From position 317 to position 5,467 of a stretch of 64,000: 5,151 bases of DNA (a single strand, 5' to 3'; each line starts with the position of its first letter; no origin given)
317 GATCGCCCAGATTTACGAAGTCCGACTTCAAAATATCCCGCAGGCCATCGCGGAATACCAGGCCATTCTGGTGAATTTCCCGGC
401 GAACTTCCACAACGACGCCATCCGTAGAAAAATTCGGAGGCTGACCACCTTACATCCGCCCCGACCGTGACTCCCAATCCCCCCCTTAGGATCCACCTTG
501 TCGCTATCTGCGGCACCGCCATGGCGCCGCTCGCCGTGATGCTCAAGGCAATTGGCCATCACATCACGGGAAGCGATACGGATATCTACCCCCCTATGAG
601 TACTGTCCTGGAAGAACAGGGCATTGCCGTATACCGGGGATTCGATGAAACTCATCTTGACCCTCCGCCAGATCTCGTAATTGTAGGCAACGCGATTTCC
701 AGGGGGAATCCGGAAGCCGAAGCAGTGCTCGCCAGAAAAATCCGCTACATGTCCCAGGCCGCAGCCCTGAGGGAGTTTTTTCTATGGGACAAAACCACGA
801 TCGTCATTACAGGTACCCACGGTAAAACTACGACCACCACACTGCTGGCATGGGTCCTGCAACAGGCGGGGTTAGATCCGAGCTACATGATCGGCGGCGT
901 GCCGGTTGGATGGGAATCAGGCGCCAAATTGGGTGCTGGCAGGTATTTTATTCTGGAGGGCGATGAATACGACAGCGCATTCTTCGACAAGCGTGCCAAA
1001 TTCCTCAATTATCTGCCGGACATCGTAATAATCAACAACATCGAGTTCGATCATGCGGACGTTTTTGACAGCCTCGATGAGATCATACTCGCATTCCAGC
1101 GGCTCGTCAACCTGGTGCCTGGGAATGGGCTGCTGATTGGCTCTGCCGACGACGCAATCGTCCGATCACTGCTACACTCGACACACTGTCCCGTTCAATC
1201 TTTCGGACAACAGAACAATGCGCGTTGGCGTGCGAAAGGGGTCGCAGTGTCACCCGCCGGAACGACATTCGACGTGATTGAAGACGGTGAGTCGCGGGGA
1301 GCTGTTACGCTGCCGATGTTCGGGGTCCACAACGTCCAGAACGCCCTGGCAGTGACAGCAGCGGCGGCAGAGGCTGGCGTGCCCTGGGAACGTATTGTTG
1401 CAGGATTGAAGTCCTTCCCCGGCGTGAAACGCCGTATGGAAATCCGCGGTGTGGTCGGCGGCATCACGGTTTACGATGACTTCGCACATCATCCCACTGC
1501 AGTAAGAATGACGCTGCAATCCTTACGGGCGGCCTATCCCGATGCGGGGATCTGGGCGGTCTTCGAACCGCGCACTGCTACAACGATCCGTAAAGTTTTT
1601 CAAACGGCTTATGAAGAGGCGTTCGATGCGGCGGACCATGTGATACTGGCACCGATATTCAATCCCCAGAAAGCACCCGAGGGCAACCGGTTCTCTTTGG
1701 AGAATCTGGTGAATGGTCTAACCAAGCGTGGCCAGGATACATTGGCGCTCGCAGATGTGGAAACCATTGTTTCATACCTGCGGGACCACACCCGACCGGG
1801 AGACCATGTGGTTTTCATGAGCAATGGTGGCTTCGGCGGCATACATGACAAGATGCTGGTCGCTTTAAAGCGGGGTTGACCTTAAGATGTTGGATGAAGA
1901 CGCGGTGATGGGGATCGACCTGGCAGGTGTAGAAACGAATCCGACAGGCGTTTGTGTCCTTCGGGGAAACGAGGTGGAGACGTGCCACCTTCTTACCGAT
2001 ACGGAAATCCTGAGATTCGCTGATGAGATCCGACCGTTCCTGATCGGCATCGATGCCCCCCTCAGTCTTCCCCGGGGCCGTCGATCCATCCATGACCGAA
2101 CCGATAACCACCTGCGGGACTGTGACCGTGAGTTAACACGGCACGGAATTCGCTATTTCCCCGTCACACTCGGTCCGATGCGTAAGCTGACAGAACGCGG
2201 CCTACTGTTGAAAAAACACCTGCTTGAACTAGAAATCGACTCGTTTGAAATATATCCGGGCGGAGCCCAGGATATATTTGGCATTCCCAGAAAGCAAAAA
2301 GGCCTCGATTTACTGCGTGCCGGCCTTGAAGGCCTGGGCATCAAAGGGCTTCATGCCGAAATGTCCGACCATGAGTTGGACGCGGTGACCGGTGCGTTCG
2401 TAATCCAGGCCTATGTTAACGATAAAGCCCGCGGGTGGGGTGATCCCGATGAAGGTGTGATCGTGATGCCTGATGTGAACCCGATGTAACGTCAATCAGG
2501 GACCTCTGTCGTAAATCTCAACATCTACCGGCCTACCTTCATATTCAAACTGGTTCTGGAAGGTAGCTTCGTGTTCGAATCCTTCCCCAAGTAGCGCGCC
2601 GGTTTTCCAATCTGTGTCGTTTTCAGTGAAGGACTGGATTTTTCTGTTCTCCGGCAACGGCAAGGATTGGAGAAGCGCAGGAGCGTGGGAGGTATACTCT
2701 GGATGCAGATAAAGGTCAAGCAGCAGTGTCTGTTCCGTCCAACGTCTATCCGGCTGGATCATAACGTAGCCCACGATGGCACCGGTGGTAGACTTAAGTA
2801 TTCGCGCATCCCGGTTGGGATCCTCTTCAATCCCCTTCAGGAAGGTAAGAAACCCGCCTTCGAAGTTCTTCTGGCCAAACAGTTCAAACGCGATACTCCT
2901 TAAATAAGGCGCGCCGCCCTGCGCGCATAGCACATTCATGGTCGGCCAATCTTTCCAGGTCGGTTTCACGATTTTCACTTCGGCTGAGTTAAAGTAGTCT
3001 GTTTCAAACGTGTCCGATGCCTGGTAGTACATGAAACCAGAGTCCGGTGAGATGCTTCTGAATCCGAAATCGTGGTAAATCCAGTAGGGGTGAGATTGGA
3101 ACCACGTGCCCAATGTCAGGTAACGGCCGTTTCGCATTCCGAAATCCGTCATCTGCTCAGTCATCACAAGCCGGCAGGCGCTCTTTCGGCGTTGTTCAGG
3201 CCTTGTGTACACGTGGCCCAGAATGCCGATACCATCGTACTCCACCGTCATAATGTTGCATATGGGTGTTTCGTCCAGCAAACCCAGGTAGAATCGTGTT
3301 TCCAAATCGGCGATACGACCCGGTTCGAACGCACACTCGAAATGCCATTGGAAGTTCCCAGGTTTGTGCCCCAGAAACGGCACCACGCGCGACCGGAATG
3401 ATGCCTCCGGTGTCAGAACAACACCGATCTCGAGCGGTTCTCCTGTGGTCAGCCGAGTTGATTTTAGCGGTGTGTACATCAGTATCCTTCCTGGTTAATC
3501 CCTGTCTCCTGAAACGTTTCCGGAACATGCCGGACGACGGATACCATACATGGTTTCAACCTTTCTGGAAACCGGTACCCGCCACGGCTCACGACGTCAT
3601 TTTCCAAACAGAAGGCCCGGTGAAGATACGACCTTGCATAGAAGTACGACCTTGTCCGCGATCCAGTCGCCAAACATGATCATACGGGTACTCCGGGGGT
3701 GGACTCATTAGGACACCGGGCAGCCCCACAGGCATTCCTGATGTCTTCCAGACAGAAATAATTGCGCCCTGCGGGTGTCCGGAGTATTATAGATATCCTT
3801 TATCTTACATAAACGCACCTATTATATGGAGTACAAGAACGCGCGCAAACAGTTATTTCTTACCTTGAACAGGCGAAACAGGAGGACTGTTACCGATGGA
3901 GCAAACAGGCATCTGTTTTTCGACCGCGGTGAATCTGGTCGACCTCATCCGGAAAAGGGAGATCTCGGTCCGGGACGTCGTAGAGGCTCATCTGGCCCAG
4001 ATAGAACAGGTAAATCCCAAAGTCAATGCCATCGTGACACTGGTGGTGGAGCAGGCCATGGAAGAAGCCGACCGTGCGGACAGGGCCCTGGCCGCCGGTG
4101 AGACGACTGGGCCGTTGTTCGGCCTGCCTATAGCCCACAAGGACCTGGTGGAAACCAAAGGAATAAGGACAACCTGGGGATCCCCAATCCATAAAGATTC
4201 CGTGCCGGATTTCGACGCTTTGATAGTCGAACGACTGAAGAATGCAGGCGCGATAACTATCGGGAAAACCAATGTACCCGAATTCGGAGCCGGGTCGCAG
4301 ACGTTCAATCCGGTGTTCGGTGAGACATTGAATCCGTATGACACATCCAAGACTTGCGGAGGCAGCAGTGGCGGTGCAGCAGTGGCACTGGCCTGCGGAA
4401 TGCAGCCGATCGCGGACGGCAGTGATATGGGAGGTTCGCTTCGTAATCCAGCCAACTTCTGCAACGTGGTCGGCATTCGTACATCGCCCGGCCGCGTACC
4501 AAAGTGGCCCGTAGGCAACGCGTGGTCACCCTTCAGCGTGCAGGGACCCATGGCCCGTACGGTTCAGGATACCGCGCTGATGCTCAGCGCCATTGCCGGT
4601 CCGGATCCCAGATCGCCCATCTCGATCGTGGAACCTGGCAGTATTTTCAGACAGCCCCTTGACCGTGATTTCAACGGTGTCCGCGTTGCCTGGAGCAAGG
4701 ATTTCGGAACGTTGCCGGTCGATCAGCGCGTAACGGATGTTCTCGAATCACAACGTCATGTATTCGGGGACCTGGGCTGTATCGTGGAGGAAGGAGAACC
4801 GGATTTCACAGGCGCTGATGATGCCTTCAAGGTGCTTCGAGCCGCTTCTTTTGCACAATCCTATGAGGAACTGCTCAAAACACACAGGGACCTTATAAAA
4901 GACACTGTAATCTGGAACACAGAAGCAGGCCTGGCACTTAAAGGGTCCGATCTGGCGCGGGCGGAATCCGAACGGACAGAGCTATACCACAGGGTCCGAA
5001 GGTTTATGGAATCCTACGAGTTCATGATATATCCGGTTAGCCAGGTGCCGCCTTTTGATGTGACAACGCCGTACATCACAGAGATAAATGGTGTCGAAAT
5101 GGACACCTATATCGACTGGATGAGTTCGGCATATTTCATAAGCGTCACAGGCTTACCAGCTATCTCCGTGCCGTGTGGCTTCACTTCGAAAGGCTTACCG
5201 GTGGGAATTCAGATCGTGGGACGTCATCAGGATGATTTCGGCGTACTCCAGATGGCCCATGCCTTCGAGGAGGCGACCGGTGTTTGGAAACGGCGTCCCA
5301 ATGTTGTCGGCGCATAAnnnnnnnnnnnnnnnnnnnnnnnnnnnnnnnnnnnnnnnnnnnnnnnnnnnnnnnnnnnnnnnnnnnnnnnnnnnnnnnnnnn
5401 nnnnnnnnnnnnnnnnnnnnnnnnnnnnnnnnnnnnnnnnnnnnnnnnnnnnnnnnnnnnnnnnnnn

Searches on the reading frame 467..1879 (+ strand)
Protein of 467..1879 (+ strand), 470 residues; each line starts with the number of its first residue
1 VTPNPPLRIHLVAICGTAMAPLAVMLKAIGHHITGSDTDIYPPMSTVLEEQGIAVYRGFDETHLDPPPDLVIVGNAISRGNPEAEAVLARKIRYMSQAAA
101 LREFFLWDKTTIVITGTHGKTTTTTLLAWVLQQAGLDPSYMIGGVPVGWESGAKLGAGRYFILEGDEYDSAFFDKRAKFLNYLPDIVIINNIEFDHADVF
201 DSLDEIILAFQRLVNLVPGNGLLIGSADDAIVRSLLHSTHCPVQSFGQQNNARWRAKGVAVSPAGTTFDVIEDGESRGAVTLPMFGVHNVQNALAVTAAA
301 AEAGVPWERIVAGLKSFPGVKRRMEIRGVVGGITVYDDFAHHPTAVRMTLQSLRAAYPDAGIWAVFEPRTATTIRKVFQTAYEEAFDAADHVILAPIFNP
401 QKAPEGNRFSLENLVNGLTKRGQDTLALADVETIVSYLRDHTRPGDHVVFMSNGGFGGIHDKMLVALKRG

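Call 25: search_protein_families(library=ncbifam, proteins=[window:467-1879:+], max_evalue=0.00001)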
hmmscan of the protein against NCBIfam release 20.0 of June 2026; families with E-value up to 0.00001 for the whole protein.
window:467-1879:+ (470 aa): 23 families
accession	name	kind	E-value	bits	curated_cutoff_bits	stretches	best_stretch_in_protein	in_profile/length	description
TIGR01081.1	mpl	equivalog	7.4e-139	463.6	388.7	1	8-468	1-448/448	UDP-N-acetylmuramate:L-alanyl-gamma-D-glutamyl-meso-diaminopimelate ligase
TIGR01082.1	murC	equivalog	2.4e-95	320.3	335.1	1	8-462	1-447/449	UDP-N-acetylmuramate--L-alanine ligase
NF011171.0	PRK14573.1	equivalog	8e-52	176.1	1015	1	8-456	6-437/809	bifunctional UDP-N-acetylmuramate--L-alanine ligase/D-alanine--D-alanine ligase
NF053645.1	pMurC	equivalog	1.1e-29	103.6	560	2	264-359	296-391/492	pseudomurein biosynthesis peptide ligase pMurC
TIGR01143.1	murF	subfamily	1.6e-28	99.9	288.6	1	184-365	150-330/418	UDP-N-acetylmuramoyl-tripeptide--D-alanyl-D-alanine ligase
NF001126.0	PRK00139.1-4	equivalog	2e-26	92.6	373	1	176-356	188-365/486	UDP-N-acetylmuramoyl-L-alanyl-D-glutamate--2,6-diaminopimelate ligase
TIGR01087.1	murD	equivalog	2.4e-25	89.5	211.95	1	50-355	46-337/441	UDP-N-acetylmuramoyl-L-alanine--D-glutamate ligase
NF001124.0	PRK00139.1-2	equivalog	3.8e-24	85.3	476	1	189-366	204-383/500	UDP-N-acetylmuramoyl-L-alanyl-D-glutamate--2,6-diaminopimelate ligase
TIGR01085.1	murE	subfamily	1.3e-23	83.7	257.3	1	185-449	179-442/472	UDP-N-acetylmuramyl-tripeptide synthetase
NF008896.0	PRK11929.1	equivalog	2.1e-23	82.1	1023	1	184-354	680-856/965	bifunctional UDP-N-acetylmuramoyl-L-alanyl-D-glutamate--2,6-diaminopimelate ligase MurE/UDP-N-acetylmuramoyl-tripeptide--D-alanyl-D-alanine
NF053648.1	pMurE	equivalog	3.1e-23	82.3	600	1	184-363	190-357/464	pseudomurein biosynthesis peptide ligase pMurE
NF001123.0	PRK00139.1-1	equivalog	2.6e-18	66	586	1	176-428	191-440/493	UDP-N-acetylmuramoyl-L-alanyl-D-glutamate--2,6-diaminopimelate ligase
NF053646.1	pMurD1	equivalog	5.7e-18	64.8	610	1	186-454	187-442/465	pseudomurein biosynthesis peptide ligase pMurD1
TIGR02068.2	cya_phycin_syn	equivalog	5.6e-13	47.8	850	1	185-377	566-777/862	cyanophycin synthetase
NF008041.0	PRK10773.1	equivalog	1.7e-12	46.8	551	1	184-324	176-318/453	UDP-N-acetylmuramoyl-tripeptide--D-alanyl-D-alanine ligase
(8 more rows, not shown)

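Call 36: find_encoding_contigs(protein=window:467-1879:+, flank=10000, max_places=3)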
Protein window:467-1879:+ (470 aa): 1 contig read that carries it; 1 place shown.
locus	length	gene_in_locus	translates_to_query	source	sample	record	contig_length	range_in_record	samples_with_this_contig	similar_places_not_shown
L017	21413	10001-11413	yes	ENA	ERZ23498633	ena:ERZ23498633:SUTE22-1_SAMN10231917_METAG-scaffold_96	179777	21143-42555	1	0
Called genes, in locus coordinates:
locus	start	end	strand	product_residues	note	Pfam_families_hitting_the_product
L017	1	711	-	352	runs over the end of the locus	PF01075:Glyco_transf_9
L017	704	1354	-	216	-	PF01300:Sua5_yciO_yrdC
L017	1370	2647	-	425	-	PF02844:GARS_N, PF01071:GARS_A, PF02786:CPSase_L_D2 (faint), PF02843:GARS_C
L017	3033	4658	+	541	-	PF22694:CtpB_N-like, PF00595:PDZ, PF13180:PDZ_2, PF17820:PDZ_6, PF03572:Peptidase_S41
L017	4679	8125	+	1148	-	-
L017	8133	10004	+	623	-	PF00515:TPR_1 (faint), PF07719:TPR_2 (faint), PF12895:ANAPC3 (weak), PF13174:TPR_6 (faint), PF13176:TPR_7 (faint), PF14559:TPR_19 (weak), PF13432:TPR_16 (weak), PF14559:TPR_19 (weak), +9 more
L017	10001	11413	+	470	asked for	PF01225:Mur_ligase, PF08245:Mur_ligase_M, PF02875:Mur_ligase_C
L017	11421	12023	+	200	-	PF04250:DUF429 (weak)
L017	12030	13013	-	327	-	-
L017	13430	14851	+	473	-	PF01425:Amidase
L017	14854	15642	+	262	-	PF05721:PhyH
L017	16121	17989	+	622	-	PF26550:Tricorn_2nd (faint), PF07676:PD40 (faint), PF26549:Tricorn_N (weak), PF20434:BD-FAE, PF12146:Hydrolase_4 (faint), PF00326:Peptidase_S9, PF01738:DLH (weak)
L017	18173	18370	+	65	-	PF03960:ArsC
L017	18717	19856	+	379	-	PF23500:DUF7133, PF22807:TrAA12, PF07995:GSDH, PF22807:TrAA12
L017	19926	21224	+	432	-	PF00375:SDF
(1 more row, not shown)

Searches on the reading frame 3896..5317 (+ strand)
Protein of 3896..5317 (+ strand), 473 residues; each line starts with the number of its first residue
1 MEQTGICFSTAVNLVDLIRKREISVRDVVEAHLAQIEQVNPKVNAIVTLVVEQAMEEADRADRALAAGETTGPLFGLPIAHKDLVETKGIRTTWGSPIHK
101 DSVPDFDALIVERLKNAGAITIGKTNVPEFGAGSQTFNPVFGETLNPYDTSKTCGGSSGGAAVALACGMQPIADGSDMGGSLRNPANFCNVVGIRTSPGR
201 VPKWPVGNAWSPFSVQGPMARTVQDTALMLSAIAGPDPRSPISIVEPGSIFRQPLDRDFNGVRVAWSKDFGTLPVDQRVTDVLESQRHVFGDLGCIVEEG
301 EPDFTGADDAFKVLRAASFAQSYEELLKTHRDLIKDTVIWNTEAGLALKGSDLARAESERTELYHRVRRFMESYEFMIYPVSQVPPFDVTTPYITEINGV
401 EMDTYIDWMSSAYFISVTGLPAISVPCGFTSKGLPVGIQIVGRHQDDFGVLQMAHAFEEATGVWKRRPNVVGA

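Call 25: search_protein_families(library=ncbifam, proteins=[window:3896-5317:+], max_evalue=0.00001)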
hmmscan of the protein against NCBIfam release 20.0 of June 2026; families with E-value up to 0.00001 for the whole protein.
window:3896-5317:+ (473 aa): 26 families (the best 25 are shown)
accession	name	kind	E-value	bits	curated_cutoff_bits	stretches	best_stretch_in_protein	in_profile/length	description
NF005686.0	PRK07486.1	subfamily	2.6e-163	544.2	465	1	4-470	9-482/486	amidase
NF004815.0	PRK06169.1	equivalog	2.8e-114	382.3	506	1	8-470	9-468/471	amidase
NF005687.0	PRK07487.1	subfamily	1.7e-95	320.6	428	1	10-464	9-459/468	amidase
NF004816.0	PRK06170.1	equivalog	5.7e-93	312.2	503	1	3-466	6-487/493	amidase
NF005450.0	PRK07042.1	equivalog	1.1e-86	291.2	458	1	10-469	8-460/464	amidase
NF004717.0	PRK06061.1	equivalog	1.2e-80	271.5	498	1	9-470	17-476/483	amidase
NF009119.0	PRK12470.1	equivalog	3.3e-78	263.8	498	1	1-470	1-461/462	amidase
TIGR00132.1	gatA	equivalog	5.6e-78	262.8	481.1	2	16-320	3-305/466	Asp-tRNA(Asn)/Glu-tRNA(Gln) amidotransferase subunit GatA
NF006631.0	PRK09201.1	equivalog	7.8e-70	235.9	461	1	9-464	7-457/466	AtzE family amidohydrolase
TIGR02715.1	amido_AtzE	subfamily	1.1e-67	229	425.75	1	11-460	2-447/452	AtzE family amidohydrolase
NF005688.0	PRK07488.1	equivalog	7e-66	223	532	1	6-462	8-467/474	indoleacetamide hydrolase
NF006006.0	PRK08137.1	equivalog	3.3e-56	191.2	534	2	29-330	57-365/529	amidase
NF005899.0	PRK07869.1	equivalog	3.2e-54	184.5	418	1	10-461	16-462/471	amidase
NF005565.0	PRK07235.1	subfamily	2.7e-52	178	545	2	66-299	80-315/506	amidase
NF004766.0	PRK06102.1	equivalog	6.9e-52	177.1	559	1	10-460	9-450/455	amidase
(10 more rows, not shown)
